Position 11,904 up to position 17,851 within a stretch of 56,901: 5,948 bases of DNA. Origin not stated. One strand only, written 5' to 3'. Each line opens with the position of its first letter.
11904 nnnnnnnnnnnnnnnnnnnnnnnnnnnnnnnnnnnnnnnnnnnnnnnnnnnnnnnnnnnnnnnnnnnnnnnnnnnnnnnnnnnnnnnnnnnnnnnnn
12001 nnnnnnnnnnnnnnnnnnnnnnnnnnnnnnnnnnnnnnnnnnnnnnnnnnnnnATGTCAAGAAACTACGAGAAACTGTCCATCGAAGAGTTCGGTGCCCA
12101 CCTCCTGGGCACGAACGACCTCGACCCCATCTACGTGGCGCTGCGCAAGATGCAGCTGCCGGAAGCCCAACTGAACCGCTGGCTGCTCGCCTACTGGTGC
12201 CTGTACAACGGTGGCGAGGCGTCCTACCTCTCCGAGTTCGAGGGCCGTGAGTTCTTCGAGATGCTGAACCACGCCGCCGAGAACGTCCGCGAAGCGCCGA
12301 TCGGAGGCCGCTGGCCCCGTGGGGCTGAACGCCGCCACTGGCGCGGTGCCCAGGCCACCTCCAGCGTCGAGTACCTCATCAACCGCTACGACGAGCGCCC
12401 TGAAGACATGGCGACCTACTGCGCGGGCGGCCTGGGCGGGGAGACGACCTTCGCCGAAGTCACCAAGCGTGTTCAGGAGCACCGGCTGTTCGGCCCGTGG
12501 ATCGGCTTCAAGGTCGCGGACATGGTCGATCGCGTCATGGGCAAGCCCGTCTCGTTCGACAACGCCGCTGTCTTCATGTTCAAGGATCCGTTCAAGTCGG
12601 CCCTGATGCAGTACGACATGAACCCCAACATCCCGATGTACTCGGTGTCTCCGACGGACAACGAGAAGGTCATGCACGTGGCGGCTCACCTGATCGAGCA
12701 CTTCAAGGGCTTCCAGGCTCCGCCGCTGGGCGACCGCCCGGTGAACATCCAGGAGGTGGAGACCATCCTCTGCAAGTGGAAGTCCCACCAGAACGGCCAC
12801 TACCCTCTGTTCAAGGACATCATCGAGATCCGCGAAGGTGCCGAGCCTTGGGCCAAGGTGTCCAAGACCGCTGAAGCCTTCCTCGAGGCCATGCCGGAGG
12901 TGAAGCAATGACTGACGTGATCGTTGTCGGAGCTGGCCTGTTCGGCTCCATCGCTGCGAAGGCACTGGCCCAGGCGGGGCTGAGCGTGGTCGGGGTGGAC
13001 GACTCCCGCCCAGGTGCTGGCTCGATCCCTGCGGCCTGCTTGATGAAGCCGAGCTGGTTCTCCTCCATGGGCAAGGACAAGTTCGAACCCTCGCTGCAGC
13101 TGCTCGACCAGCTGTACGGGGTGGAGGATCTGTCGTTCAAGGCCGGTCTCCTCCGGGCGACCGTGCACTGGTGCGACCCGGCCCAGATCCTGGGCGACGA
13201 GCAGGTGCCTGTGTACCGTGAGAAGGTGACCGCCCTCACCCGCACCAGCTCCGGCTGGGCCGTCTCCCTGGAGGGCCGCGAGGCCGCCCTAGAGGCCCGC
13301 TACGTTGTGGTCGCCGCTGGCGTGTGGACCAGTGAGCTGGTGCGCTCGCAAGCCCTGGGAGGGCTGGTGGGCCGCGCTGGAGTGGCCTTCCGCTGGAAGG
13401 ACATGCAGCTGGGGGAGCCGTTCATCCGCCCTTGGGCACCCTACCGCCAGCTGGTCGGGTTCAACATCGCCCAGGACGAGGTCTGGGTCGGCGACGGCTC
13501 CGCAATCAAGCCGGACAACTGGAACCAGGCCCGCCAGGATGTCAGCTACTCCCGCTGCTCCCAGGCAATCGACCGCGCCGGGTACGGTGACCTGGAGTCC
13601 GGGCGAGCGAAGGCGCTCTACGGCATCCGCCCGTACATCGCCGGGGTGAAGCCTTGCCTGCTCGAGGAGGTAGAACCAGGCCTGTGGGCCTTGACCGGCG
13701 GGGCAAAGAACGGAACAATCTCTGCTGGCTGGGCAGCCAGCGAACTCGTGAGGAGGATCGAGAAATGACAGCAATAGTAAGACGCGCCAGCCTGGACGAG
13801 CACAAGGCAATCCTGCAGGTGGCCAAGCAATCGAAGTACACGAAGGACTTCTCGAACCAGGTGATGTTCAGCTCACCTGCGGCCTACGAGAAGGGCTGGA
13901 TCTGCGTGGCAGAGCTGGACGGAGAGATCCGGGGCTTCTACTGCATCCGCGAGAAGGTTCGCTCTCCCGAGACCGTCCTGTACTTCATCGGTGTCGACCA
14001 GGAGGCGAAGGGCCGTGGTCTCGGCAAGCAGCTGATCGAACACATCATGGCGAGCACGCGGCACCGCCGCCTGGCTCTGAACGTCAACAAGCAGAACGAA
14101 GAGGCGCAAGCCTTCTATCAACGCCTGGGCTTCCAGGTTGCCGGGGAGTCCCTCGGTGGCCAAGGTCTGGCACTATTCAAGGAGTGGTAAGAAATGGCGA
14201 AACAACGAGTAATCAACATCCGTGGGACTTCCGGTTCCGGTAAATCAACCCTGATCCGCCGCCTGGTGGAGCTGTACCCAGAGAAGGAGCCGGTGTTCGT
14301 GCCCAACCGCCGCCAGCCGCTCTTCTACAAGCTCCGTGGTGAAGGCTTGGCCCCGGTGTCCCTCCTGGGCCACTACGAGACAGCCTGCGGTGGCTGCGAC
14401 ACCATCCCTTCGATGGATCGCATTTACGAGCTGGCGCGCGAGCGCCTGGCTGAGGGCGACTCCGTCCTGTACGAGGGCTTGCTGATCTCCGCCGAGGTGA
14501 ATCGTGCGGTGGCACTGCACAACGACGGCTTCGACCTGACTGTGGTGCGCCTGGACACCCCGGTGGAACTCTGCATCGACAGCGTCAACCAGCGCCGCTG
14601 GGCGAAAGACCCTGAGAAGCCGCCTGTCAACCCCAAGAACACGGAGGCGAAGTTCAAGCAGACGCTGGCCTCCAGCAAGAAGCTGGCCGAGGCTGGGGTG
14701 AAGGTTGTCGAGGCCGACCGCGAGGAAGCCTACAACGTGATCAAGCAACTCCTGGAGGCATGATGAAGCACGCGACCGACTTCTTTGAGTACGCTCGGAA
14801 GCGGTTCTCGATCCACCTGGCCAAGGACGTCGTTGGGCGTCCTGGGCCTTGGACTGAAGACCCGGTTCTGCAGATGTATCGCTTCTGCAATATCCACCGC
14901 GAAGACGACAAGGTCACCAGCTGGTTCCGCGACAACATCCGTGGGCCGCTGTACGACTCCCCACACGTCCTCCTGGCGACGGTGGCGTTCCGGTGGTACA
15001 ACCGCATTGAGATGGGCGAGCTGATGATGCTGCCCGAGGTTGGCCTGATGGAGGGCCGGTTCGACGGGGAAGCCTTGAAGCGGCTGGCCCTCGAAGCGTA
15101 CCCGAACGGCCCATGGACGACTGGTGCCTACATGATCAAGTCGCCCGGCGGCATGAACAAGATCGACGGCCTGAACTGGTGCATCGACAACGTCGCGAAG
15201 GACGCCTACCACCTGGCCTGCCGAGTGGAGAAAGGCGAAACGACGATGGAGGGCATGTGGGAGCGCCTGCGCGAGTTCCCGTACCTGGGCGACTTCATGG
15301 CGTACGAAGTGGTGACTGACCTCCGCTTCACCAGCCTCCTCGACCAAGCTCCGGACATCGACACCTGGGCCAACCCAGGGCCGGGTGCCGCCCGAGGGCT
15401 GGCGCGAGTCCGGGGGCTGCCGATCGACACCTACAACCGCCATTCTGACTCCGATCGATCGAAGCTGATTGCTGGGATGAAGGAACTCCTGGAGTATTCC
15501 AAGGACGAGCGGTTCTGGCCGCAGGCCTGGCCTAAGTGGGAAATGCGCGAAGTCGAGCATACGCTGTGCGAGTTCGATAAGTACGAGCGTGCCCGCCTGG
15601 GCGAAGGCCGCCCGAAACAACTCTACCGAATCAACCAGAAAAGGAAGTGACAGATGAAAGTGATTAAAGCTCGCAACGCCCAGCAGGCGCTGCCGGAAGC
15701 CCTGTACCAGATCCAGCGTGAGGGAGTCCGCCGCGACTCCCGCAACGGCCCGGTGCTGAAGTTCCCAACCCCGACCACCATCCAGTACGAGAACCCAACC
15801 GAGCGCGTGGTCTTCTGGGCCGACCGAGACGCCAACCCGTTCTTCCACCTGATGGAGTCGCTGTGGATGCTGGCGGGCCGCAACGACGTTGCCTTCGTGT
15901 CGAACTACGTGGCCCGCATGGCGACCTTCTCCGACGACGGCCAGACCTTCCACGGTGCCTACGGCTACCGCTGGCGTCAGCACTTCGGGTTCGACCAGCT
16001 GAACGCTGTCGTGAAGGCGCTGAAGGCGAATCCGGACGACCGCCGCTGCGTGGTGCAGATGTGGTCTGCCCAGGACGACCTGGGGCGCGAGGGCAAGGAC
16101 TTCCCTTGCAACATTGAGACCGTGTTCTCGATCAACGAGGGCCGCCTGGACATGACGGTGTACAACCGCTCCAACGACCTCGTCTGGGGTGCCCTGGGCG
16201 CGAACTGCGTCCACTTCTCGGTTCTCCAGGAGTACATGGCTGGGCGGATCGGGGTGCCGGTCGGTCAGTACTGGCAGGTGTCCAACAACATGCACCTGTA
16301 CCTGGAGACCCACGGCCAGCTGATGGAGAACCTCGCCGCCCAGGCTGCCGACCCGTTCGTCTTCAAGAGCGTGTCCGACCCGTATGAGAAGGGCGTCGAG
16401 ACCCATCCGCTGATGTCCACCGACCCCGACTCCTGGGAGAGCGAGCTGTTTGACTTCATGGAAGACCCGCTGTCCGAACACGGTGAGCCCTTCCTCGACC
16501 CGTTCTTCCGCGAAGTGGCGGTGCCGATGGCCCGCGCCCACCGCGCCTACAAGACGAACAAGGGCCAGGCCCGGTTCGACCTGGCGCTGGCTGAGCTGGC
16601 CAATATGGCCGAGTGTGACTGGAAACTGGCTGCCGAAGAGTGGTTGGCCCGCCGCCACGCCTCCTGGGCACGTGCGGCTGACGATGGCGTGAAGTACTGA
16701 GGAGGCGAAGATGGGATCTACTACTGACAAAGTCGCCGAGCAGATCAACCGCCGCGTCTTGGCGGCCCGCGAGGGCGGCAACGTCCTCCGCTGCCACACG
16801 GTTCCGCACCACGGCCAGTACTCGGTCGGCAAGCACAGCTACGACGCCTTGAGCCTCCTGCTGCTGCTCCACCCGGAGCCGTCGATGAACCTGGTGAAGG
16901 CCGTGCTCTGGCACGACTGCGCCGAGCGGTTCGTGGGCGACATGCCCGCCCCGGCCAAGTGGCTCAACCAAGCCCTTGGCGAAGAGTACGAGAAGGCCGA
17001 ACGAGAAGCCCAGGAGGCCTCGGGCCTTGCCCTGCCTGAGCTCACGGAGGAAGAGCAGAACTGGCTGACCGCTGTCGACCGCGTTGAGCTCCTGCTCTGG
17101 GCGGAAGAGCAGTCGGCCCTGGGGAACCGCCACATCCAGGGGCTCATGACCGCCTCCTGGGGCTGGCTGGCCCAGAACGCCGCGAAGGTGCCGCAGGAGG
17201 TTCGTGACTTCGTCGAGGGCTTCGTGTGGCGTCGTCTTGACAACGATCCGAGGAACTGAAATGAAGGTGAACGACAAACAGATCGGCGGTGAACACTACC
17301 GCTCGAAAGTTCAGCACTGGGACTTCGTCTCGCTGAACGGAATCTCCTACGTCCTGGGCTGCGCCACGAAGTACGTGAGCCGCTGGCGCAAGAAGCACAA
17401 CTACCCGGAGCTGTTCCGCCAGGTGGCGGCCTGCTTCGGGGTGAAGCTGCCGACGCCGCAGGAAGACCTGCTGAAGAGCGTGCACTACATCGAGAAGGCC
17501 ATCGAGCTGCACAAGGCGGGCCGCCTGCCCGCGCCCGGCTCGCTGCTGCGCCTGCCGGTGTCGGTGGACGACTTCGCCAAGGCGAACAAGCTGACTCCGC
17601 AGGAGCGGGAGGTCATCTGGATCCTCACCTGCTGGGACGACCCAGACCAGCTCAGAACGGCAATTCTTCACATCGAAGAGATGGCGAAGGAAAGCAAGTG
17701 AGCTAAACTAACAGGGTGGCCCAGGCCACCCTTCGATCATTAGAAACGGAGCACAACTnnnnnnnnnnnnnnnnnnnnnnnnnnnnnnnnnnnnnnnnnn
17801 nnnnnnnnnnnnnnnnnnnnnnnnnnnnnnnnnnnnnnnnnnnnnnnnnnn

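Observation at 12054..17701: Tightly coupled operon that looks like a thymidine hypermodification pathway ending in an N-acetylated aminomethyl-type side chain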

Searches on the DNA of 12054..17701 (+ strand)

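Call 6: search_dna_similar(query=window:12054-17701:+, collection=phages, mode=near, max_rows=30)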
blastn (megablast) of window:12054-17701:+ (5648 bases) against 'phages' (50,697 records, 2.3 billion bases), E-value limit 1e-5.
Records with a match: 16; places in all: 16; records where one place covers at least 80% of the query: 13.
Best place of each record, by identity: 95-99% 9; 90-95% 1; 80-90% 3; 60-80% 3.
By first word of the organism name: Pseudomonas 16.
By host as written in the record: Pseudomonas aeruginosa 10; Pseudomonas sp. 3; Pseudomonas aeruginosa PA14 1; Pseudomonas aeruginosa PAO-1 1; Pseudomonas luteola 1.
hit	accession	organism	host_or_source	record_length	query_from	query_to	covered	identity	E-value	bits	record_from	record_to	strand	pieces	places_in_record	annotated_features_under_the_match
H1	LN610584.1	Pseudomonas phage vB_PaeS_PAO1_Ab19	Pseudomonas aeruginosa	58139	1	5648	100%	97.3%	0e+0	9556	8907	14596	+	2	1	record has no annotation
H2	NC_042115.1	Pseudomonas phage vB_PaeS_PAO1_Ab19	Pseudomonas aeruginosa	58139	1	5648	100%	97.3%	0e+0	9556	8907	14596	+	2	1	thymidylate synthase | hypothetical protein (x5) | terminase small subunit | acetyltransferase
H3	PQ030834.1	Pseudomonas phage phiW8-1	Pseudomonas aeruginosa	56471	1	5648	100%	96.9%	0e+0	9455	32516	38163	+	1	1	record has no annotation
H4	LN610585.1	Pseudomonas phage vB_PaeS_PAO1_Ab20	Pseudomonas aeruginosa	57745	1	5648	100%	97.0%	0e+0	9460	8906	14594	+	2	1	record has no annotation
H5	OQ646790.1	Pseudomonas phage PA_LZ03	Pseudomonas aeruginosa PA14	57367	1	5648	99%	97.1%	0e+0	9476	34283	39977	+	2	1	putative thymidylate synthase | hypothetical protein (x4) | putative FAD dependent oxidoreductase | putative HD domain-containing protein | putative acetyltransferase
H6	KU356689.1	Pseudomonas phage ZC01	Pseudomonas aeruginosa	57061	1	5648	99%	97.0%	0e+0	9460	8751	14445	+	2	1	deoxyuridylate hydroxymethyltransferase | hypothetical protein (x7)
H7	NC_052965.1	Pseudomonas phage ZC01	Pseudomonas aeruginosa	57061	1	5648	99%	97.0%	0e+0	9460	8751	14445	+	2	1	thymidylate synthase | hypothetical protein (x5) | terminase small subunit | acetyltransferase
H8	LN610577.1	Pseudomonas phage vB_PaeS_PAO1_Ab18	Pseudomonas aeruginosa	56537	1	5646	99%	96.5%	0e+0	9230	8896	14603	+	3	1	ORF14: putative thymidylate synthase | ORF13: hypothetical protein | ORF09: hypothetical protein | ORF10: hypothetical protein | ORF15: hypothetical protein | and 3 other names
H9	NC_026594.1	Pseudomonas phage vB_PaeS_PAO1_Ab18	Pseudomonas aeruginosa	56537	1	5646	99%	96.5%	0e+0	9230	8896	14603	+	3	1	ORF14: thymidylate synthase | ORF13: hypothetical protein | ORF09: hypothetical protein | ORF10: hypothetical protein | ORF15: hypothetical protein | and 3 other names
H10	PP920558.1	Pseudomonas phage Lucjan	Pseudomonas aeruginosa PAO-1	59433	1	5648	100%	91.5%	0e+0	7766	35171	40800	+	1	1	thymidylate synthase | hypothetical protein (x7)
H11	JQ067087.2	Pseudomonas phage PaMx11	Pseudomonas aeruginosa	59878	1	5646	99%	88.1%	0e+0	6584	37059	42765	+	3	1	putative thymidylate synthase | hypothetical protein (x4) | putative FAD dependent oxidoreductase | thyA: putative HD domain-containing protein | putative acetyltransferase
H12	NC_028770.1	Pseudomonas phage PaMx11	Pseudomonas aeruginosa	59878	1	5646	99%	88.1%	0e+0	6584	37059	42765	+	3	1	thymidylate synthase | hypothetical protein (x3) | putative FAD dependent oxidoreductase | thyA: putative HD domain-containing protein | terminase small subunit | and 1 other names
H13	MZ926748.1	Pseudomonas phage AIIMS-Plu-RaNi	Pseudomonas luteola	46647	1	5646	98%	86.6%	0e+0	6117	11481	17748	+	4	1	hypothetical protein (x5) | putative FAD dependent oxidoreductase | putative HD domain-containing protein | GIY-YIG nuclease family protein | putative acetyltransferase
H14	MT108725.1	Pseudomonas phage Epa5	Pseudomonas sp.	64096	622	4254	61%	76.8%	0e+0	1863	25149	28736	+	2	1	none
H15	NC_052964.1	Pseudomonas phage Epa5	Pseudomonas sp.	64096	622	4254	61%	76.8%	0e+0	1863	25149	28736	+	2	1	none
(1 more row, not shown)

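Call 12: get_annotated_region(hit=H12, flank=3000)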
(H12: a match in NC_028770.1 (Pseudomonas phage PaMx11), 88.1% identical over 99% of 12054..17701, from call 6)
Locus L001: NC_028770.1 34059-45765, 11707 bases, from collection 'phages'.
description: Pseudomonas phage PaMx11, complete genome.
organism: Pseudomonas phage PaMx11 (NCBI taxid 1175657)
taxonomy: Viruses; Duplodnaviria; Heunggongvirae; Uroviricota; Caudoviricetes; Mesyanzhinovviridae; Bradleyvirinae; Abidjanvirus; Pseudomonas virus PaMx11
host: Pseudomonas aeruginosa; source: environmental water sample; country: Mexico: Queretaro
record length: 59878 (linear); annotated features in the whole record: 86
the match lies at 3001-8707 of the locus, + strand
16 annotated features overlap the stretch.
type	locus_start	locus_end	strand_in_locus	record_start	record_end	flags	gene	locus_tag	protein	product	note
CDS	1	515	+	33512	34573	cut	nrdB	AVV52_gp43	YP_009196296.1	ribonucleotide reductase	-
CDS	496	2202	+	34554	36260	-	nrdA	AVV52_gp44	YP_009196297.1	ribonucleotide reductase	-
regulatory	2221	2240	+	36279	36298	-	-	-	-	terminator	terminator_3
CDS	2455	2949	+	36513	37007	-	-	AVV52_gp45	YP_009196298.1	hypothetical protein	-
CDS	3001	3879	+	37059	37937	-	-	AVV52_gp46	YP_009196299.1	hypothetical protein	-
CDS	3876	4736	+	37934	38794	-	-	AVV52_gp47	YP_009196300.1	putative FAD dependent oxidoreductase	-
CDS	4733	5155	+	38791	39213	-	-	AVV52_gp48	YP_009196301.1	acetyltransferase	-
CDS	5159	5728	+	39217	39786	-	-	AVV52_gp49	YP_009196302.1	terminase small subunit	-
CDS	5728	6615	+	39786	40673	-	-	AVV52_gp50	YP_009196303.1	hypothetical protein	-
CDS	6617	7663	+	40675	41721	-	-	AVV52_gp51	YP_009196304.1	thymidylate synthase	-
CDS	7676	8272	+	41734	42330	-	thyA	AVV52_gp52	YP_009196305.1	putative HD domain-containing protein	-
CDS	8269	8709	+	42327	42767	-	-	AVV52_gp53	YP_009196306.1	hypothetical protein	-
regulatory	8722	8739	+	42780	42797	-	-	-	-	terminator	terminator_4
CDS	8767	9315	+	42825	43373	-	-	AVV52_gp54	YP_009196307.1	hypothetical protein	-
CDS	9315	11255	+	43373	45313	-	-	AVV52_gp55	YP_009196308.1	putative DNA polymerase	-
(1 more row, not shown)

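Call 13: get_annotated_region(hit=H9, flank=3000)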
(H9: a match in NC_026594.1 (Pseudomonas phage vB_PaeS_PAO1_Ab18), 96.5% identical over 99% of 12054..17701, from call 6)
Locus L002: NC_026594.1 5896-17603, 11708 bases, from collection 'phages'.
description: Pseudomonas phage vB_PaeS_PAO1_Ab18, complete genome.
organism: Pseudomonas phage vB_PaeS_PAO1_Ab18 (NCBI taxid 1548905)
taxonomy: Viruses; Duplodnaviria; Heunggongvirae; Uroviricota; Caudoviricetes; Mesyanzhinovviridae; Bradleyvirinae; Abidjanvirus; Pseudomonas virus Ab18
host: Pseudomonas aeruginosa; source: sewage water sample; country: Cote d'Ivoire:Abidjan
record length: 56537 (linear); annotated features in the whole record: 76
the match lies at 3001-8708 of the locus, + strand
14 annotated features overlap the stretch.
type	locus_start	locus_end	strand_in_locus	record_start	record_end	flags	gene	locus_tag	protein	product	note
CDS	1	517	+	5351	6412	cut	ORF06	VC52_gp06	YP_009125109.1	ribonucleotide reductase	-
CDS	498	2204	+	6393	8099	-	ORF07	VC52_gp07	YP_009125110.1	ribonucleotide reductase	-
CDS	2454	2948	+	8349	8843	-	ORF08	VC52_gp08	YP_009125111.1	hypothetical protein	-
CDS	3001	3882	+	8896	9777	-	ORF09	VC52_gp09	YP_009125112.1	hypothetical protein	-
CDS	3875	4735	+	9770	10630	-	ORF10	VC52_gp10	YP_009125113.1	hypothetical protein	-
CDS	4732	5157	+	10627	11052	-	ORF11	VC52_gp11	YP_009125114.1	acetyltransferase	-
CDS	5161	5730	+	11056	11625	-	ORF12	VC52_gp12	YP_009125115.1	terminase small subunit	-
CDS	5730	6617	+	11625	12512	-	ORF13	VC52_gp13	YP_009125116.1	hypothetical protein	-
CDS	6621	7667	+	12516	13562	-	ORF14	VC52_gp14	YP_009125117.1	thymidylate synthase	-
CDS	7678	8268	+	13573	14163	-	ORF15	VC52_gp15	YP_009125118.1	hypothetical protein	-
CDS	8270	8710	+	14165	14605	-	ORF16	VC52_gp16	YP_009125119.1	hypothetical protein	-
CDS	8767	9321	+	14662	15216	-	ORF17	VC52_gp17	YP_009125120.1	hypothetical protein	-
CDS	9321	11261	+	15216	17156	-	ORF18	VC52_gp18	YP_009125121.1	putative DNA polymerase I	-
CDS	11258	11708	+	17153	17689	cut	ORF19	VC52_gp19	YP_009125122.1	deoxycytidinylate deaminase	-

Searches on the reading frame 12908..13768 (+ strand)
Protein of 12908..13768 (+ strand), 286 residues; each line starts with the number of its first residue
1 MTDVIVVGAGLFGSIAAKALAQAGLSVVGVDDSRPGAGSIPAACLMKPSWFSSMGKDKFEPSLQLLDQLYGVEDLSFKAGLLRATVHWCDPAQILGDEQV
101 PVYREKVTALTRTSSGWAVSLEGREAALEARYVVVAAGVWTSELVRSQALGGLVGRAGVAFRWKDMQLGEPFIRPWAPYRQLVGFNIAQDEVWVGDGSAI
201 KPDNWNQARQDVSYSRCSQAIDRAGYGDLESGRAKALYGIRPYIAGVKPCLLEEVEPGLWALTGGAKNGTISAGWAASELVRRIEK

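Call 4: search_protein_families(library=pfam, proteins=[window:12908-13768:+], max_evalue=0.01)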
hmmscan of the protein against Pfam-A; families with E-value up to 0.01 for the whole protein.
window:12908-13768:+ (286 aa): 8 families
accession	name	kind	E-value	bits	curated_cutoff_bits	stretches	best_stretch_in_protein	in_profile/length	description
PF01266.30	DAO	-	7.4e-14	52.5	27.9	2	102-281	166-351/353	FAD dependent oxidoreductase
PF01494.25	FAD_binding_3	-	8.8e-06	25.6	22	1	2-32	2-32/349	FAD binding domain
PF07992.20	Pyr_redox_2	-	6.2e-05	23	26.1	1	3-144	2-114/291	Pyridine nucleotide-disulphide oxidoreductase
PF13454.12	NAD_binding_9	-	0.00028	21.3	21.8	0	99-138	115-153/155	FAD-NAD(P)-binding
PF13450.12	NAD_binding_8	-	0.0015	19.2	21.9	1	6-31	1-26/68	NAD(P)-binding Rossmann-like domain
PF01134.28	GIDA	-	0.0019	17.8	22.1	0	3-28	1-26/391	Glucose inhibited division protein A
PF00890.30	FAD_binding_2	-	0.0039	16.9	20.4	1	3-35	1-33/414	FAD binding domain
PF02737.24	3HCDH_N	-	0.0043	17.4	22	0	4-33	2-31/180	3-hydroxyacyl-CoA dehydrogenase, NAD binding domain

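Call 5: search_protein_families(library=phrogs, proteins=[window:12908-13768:+], max_evalue=0.001)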
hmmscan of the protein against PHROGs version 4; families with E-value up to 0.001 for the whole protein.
window:12908-13768:+ (286 aa): 1 family
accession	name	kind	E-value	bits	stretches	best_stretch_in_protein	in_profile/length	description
phrog_16743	-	unknown function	9.7e-170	564.5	1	1-286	1-286/286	-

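Call 16: search_solved_structures(query=window:12908-13768:+, show_alignments=1)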
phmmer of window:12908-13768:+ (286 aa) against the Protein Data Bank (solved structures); distinct sequences matched with E-value up to 0.001: 2.
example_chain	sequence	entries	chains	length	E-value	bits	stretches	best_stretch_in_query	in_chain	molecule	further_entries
8z2o_A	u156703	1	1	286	1.2e-173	579.6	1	2-284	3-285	Flavin-dependent lyase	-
8z79_A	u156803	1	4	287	1.2e-172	576.2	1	2-284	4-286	Flavin-dependent lyase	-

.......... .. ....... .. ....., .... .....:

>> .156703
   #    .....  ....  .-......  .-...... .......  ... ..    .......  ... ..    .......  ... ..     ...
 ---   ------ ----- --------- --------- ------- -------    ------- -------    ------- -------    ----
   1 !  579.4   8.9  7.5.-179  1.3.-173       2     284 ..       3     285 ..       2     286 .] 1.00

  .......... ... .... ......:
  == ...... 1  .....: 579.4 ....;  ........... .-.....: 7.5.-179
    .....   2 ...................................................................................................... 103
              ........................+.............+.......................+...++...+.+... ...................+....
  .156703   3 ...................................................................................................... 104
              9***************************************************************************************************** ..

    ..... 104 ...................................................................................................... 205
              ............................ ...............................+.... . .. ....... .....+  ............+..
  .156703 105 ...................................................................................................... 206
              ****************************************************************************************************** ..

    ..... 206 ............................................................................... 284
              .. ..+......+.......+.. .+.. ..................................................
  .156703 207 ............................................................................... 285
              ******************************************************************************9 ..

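Call 47: search_protein_families(library=ncbifam, proteins=[window:12908-13768:+], max_evalue=0.001)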
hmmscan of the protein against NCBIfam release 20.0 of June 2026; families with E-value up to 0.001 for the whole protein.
window:12908-13768:+ (286 aa): 12 families
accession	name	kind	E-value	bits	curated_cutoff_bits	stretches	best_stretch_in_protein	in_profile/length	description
NF008425.0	PRK11259.1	equivalog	2.4e-09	36.6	257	2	2-35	5-38/377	N-methyl-L-tryptophan oxidase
TIGR02032.1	GG-red-SF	subfamily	3.7e-07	30.1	158.8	1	3-34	2-33/297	geranylgeranyl reductase family protein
TIGR02352.1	thiamin_ThiO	equivalog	5.2e-07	29.1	250.8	0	108-285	174-348/351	glycine oxidase ThiO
TIGR03197.1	MnmC_Cterm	equivalog_domain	1e-06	28.1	174.2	0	3-36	1-35/400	FAD-dependent 5-carboxymethylaminomethyl-2-thiouridine(34) oxidoreductase MnmC1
NF002480.1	PRK01747.1-1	equivalog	4.2e-06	25.4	540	0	3-33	250-281/645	bifunctional tRNA (5-methylaminomethyl-2-thiouridine)(34)-methyltransferase MnmC2/FAD-dependent 5-carboxymethylaminomethyl-2-thiouridine(34)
NF005691.0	PRK07494.1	equivalog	2.7e-05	22.9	459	1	2-49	9-55/404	UbiH/UbiF family hydroxylase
TIGR01377.1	soxA_mon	subfamily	3.5e-05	22.7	479.65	0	3-31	2-30/381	amino oxidase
NF040813.1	pro_dh_Thprot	equivalog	6.7e-05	22.1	600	0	4-51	2-49/362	D-proline dehydrogenase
NF005951.1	PRK08020.1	equivalog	7.4e-05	21.7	590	0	2-36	3-37/388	3-demethoxyubiquinol 3-hydroxylase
TIGR01350.1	lipoamide_DH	equivalog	0.00054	18.8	408.8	0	2-45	2-50/461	dihydrolipoyl dehydrogenase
NF041080.1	DGGGPL_reductase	equivalog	0.00078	18.4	580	1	3-34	3-34/447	digeranylgeranylglycerophospholipid reductase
NF049967.1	QhpG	equivalog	0.00084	18.4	240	0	4-35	1-32/423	flavin-dependent monooxygenase QhpG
